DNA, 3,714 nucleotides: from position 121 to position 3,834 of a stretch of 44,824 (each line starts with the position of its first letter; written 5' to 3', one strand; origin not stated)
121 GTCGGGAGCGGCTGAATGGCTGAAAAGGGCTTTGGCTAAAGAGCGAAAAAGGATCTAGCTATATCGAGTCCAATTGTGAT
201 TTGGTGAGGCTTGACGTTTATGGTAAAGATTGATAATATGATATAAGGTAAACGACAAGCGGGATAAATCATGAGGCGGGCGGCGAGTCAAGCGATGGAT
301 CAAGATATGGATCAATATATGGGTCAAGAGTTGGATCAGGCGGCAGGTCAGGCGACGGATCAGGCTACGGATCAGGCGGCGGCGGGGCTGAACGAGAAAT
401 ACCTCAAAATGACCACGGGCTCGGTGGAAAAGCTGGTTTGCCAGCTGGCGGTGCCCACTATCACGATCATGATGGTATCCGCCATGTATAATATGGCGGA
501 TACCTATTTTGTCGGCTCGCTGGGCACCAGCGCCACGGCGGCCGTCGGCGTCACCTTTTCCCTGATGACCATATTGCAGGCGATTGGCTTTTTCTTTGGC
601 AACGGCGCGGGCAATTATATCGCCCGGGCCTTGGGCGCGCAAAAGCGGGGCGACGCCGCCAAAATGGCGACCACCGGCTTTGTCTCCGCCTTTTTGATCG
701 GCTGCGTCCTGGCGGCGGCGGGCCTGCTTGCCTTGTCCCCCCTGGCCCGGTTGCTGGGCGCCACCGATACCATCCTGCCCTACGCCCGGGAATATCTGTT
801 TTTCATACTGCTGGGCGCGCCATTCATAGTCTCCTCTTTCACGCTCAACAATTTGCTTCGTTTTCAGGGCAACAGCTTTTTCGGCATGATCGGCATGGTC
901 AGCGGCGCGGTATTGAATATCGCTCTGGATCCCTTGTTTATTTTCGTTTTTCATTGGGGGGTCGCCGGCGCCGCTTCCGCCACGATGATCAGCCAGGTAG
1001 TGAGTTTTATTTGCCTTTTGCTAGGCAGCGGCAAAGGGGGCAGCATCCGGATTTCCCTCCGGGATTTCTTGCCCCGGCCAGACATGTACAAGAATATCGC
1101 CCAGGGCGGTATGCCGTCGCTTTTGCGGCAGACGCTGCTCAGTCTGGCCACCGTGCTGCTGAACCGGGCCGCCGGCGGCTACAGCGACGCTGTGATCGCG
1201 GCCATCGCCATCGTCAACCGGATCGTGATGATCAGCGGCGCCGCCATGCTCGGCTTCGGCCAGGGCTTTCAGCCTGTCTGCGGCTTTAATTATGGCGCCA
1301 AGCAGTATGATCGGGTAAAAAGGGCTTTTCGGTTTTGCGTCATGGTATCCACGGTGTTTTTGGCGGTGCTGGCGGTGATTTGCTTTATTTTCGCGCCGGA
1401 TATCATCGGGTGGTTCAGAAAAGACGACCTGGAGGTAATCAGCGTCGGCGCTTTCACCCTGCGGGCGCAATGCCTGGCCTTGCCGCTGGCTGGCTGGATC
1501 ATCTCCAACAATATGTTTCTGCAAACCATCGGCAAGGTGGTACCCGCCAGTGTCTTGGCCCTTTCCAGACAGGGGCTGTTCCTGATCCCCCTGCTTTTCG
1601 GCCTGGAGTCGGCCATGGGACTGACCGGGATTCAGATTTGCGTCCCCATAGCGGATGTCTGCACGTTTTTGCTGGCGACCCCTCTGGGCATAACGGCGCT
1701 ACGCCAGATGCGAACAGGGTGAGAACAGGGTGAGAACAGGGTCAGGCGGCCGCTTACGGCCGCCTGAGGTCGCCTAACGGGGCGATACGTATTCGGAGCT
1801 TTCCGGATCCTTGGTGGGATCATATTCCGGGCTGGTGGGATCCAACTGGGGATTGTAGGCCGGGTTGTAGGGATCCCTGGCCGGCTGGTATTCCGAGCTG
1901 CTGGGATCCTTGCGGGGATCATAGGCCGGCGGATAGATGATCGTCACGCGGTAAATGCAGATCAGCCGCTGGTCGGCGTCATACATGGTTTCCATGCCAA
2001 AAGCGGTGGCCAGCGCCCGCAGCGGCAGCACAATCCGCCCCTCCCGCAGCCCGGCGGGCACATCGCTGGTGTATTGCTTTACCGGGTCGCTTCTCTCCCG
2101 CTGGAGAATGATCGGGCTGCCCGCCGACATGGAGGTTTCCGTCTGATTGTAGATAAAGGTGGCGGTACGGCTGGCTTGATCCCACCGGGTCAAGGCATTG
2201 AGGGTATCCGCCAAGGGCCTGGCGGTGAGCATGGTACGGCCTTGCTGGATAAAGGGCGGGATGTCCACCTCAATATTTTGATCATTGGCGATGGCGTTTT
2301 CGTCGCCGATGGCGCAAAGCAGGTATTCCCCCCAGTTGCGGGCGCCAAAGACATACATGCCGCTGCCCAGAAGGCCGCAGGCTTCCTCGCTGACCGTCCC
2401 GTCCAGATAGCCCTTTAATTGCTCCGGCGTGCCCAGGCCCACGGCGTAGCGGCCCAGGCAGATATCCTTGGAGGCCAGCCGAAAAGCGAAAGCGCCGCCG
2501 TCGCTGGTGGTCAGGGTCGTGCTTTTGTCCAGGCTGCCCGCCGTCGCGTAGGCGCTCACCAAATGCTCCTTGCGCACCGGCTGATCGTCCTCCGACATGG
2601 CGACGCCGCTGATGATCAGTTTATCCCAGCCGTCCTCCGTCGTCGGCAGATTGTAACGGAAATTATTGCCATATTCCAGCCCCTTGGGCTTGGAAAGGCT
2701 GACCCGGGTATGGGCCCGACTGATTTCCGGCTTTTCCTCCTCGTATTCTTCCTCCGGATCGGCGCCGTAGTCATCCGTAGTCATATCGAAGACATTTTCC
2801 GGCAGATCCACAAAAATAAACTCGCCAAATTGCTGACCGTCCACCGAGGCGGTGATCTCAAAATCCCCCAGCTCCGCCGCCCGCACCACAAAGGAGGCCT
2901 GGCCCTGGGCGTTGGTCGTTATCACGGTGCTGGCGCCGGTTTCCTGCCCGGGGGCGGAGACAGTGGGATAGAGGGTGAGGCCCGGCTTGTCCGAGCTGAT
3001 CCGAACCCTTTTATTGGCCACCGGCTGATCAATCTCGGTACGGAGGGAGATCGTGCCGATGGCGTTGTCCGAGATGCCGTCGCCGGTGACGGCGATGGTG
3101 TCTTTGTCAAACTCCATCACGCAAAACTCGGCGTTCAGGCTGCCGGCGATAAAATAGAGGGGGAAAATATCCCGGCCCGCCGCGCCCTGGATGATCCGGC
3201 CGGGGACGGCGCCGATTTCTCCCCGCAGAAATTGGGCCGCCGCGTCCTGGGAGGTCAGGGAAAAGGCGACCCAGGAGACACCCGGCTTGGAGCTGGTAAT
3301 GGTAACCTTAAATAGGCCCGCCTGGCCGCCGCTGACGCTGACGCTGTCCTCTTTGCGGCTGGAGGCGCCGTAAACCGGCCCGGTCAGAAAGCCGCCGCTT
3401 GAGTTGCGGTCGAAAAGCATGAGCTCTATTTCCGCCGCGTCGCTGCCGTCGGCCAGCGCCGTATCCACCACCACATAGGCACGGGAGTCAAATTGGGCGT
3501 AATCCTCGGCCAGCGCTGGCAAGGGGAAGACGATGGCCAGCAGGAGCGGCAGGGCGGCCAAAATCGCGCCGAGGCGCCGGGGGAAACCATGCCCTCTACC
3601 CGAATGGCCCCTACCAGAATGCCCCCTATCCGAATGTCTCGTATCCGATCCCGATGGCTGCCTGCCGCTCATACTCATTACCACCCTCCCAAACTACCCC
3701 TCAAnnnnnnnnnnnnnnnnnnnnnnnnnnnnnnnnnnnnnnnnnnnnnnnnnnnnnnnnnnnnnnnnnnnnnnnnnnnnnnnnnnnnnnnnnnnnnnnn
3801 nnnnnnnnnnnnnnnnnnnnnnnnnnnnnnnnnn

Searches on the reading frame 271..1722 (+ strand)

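Call 76: search_protein_families(library=pfam, proteins=[window:271-1722:+], max_evalue=0.00001)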
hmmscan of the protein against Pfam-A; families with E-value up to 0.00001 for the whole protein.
window:271-1722:+ (483 aa): 1 family
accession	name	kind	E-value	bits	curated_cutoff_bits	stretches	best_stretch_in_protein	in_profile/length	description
PF01554.23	MatE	-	5.6e-49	166.4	24.9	2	62-222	1-161/161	MatE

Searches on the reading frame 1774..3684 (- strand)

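Call 76: search_protein_families(library=pfam, proteins=[window:1774-3684:-], max_evalue=0.00001)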
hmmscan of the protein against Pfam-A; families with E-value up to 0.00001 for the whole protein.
window:1774-3684:- (636 aa): 2 families
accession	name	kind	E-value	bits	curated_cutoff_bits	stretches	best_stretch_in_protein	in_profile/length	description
PF07833.16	Cu_amine_oxidN1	-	4.2e-20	72.2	24.2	1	466-575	2-106/108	Copper amine oxidase N-terminal domain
PF02369.22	Big_1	-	2.3e-07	31.2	34.9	0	194-284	6-83/93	Bacterial Ig-like domain (group 1)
